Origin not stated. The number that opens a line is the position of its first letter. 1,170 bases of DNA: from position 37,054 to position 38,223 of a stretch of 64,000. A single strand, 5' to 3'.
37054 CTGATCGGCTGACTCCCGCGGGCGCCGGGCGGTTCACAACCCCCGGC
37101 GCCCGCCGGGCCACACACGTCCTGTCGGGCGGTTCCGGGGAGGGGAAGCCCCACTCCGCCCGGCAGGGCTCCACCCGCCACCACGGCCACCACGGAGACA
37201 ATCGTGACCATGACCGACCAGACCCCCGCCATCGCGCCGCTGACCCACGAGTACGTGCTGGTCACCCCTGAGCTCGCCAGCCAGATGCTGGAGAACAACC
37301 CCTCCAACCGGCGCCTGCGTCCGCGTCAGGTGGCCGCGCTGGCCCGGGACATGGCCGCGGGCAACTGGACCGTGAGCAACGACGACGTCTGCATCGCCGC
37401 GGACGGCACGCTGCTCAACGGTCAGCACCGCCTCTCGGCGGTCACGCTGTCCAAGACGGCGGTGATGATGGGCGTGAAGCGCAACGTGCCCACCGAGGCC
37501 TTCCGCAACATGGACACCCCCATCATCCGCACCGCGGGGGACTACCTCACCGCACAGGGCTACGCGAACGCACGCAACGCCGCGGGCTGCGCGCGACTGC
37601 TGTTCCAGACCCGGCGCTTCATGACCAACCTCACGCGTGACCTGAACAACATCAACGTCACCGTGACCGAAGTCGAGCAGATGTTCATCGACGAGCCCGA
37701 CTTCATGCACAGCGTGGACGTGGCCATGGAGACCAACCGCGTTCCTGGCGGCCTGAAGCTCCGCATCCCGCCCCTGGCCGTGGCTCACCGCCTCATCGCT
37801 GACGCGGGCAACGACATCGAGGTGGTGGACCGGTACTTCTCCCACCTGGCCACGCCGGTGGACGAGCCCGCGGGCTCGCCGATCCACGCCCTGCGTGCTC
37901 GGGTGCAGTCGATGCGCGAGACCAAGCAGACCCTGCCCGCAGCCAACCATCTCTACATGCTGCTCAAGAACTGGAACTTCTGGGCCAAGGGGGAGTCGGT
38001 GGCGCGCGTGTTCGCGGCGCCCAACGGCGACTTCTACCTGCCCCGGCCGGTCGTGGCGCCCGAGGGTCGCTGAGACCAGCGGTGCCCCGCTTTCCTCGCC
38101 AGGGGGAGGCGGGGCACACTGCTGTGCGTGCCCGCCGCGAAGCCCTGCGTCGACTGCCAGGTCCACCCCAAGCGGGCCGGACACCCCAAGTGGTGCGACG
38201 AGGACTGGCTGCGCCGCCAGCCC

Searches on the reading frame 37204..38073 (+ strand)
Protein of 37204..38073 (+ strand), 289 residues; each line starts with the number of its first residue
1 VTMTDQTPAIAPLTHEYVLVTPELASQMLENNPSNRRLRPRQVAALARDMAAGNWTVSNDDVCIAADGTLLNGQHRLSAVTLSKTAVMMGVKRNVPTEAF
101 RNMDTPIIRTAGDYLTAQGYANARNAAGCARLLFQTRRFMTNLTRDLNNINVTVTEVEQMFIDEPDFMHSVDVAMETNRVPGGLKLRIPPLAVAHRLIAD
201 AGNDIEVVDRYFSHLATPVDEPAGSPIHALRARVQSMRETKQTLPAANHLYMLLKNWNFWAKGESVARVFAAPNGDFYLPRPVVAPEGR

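Call 68: search_protein_families(library=pfam, proteins=[window:37204-38073:+], max_evalue=0.01)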
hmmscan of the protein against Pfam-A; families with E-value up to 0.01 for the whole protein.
window:37204-38073:+ (289 aa): 0 families

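Call 112: search_protein_families(library=phrogs, proteins=[window:37204-38073:+], max_evalue=0.001)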
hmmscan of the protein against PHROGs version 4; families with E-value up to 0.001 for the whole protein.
window:37204-38073:+ (289 aa): 1 family
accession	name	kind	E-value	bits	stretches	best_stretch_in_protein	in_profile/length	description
phrog_5931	-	unknown function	1.7e-49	169.9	1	14-277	9-270/282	-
